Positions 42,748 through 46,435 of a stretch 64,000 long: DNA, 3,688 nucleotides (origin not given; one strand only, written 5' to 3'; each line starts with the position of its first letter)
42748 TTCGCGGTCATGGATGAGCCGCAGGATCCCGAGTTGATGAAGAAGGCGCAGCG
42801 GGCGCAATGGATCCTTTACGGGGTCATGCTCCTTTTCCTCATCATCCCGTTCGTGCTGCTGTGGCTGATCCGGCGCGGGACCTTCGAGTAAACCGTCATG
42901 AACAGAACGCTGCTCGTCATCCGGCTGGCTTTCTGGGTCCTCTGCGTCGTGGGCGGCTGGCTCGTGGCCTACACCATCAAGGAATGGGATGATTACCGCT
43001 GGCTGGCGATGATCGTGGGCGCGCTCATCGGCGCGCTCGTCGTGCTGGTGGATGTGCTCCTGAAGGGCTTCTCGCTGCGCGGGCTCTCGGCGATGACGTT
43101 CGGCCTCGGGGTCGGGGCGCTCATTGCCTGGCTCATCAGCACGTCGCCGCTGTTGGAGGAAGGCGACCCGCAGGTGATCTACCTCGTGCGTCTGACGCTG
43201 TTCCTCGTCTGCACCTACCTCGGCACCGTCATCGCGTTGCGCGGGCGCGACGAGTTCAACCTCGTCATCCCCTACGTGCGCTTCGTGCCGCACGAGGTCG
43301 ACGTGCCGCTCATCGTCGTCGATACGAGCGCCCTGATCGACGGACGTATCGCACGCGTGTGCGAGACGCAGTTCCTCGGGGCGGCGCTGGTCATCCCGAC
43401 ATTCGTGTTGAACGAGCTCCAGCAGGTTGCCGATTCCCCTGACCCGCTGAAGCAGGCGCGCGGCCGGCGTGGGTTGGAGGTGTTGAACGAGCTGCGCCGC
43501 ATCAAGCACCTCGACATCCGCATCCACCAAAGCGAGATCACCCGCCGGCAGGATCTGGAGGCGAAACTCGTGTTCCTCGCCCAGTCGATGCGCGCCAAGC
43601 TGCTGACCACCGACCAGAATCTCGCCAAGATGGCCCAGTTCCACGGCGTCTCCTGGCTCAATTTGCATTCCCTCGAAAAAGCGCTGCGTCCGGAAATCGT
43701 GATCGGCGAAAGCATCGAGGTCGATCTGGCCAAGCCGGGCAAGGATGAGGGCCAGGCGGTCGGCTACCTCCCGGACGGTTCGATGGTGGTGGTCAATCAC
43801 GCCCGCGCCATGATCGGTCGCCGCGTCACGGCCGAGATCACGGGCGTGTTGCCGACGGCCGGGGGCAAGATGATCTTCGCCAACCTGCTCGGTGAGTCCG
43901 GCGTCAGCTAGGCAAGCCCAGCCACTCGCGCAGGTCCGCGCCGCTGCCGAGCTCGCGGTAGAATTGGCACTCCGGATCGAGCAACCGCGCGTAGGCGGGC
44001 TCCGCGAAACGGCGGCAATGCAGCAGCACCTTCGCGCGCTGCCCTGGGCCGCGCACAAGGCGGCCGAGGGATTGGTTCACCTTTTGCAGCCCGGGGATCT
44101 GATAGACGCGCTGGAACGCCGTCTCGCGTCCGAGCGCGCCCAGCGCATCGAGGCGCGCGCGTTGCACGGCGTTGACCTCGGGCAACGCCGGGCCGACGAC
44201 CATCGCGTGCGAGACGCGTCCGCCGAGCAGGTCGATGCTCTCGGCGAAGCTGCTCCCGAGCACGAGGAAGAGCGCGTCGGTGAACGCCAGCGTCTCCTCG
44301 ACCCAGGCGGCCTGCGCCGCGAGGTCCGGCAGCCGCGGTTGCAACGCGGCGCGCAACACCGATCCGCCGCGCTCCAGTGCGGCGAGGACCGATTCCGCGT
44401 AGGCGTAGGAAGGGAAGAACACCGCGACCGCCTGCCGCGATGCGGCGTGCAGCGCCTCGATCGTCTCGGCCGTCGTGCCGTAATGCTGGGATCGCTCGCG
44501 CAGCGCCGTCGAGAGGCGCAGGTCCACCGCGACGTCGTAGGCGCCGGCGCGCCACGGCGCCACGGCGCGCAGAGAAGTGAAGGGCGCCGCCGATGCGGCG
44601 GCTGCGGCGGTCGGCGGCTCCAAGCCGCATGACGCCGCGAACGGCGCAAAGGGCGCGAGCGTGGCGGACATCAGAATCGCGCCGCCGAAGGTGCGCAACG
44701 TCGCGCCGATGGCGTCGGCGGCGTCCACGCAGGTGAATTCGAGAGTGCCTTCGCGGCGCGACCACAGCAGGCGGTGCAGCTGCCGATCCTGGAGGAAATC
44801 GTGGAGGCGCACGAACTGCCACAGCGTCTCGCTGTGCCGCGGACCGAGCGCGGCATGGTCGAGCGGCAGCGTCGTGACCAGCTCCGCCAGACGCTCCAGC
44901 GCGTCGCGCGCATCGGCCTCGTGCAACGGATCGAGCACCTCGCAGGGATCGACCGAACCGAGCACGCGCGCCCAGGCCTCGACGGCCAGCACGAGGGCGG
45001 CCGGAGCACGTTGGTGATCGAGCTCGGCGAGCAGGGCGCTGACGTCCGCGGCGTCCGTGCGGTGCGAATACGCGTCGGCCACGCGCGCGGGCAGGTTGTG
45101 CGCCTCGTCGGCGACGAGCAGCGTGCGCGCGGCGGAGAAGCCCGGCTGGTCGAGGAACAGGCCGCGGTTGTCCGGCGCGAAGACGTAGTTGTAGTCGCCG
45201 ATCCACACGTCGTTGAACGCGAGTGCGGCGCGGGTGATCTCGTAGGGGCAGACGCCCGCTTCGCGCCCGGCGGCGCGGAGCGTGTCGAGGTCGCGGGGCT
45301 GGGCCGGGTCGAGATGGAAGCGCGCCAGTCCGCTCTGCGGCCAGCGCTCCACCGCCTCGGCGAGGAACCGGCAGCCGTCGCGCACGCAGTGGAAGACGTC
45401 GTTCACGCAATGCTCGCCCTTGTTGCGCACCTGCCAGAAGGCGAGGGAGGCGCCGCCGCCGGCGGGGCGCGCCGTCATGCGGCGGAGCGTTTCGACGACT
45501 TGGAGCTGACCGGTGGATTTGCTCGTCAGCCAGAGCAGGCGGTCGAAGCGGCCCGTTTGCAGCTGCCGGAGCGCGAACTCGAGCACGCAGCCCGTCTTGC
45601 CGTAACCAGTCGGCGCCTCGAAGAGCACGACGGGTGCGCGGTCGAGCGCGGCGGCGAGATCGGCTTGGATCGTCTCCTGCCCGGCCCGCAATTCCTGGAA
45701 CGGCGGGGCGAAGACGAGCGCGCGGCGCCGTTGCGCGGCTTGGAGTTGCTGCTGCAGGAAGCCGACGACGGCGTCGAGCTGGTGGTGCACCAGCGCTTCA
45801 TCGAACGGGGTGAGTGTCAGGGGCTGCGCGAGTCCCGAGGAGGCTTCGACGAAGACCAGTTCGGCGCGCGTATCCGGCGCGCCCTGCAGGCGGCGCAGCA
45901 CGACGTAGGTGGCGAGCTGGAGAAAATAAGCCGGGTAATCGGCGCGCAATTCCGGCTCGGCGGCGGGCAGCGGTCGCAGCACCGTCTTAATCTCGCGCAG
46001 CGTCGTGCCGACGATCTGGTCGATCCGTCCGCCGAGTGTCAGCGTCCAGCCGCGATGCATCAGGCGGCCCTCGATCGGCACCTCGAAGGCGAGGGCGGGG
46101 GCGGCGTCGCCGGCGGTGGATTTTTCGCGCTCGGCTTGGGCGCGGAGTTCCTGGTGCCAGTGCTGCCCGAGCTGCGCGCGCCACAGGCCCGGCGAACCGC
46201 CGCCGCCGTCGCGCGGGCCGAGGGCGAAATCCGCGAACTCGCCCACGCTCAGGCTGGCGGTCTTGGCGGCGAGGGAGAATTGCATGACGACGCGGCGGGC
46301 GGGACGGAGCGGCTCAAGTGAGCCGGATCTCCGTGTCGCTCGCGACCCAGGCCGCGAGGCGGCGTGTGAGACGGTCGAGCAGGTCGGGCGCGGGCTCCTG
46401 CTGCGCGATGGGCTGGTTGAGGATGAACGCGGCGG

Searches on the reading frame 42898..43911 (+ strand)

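Call 29: search_protein_families(library=pfam, proteins=[window:42898-43911:+], max_evalue=0.001)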
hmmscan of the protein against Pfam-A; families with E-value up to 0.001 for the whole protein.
window:42898-43911:+ (337 aa): 3 families
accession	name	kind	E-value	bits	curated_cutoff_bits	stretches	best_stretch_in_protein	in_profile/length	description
PF01850.27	PIN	-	6.6e-07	30.4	23.6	1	139-246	1-118/120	PIN domain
PF01938.26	TRAM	-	2.2e-06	27.8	21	1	270-318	5-52/61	TRAM domain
PF13638.12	PIN_4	-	9.5e-05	23.1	21.9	1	139-252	1-127/132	PIN domain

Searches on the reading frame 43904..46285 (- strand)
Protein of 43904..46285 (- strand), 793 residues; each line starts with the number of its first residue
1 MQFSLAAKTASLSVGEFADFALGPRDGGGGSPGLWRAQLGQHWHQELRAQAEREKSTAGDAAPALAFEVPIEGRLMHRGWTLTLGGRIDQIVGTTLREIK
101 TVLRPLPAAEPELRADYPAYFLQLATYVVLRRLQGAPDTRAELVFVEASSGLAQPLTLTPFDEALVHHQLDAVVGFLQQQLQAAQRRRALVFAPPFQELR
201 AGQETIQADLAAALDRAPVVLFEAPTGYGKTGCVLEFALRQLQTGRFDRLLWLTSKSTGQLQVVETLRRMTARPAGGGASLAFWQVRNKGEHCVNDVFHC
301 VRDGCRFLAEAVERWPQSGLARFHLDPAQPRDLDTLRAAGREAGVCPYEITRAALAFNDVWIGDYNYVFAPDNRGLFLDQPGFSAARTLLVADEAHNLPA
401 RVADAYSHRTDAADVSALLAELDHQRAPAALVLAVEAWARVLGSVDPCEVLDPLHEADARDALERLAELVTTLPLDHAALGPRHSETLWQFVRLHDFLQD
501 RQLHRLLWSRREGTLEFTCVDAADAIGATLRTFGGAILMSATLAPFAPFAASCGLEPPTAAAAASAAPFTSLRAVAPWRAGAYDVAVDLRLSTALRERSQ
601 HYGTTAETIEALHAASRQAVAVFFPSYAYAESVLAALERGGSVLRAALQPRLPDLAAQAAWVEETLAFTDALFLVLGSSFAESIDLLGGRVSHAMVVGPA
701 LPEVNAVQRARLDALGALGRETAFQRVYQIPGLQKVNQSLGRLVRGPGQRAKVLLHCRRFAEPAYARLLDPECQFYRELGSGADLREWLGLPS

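Call 29: search_protein_families(library=pfam, proteins=[window:43904-46285:-], max_evalue=0.001)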
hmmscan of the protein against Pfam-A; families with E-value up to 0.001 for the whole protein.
window:43904-46285:- (793 aa): 3 families
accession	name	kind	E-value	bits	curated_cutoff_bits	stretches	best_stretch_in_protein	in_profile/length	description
PF13307.12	Helicase_C_2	-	5.6e-18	66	25.3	1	612-769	4-163/170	Helicase C-terminal domain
PF06733.21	DEAD_2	-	3.1e-11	43.7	21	1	290-409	55-166/172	DEAD_2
PF04851.21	ResIII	-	0.00059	20.2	22.5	0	198-271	3-77/164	Type III restriction enzyme, res subunit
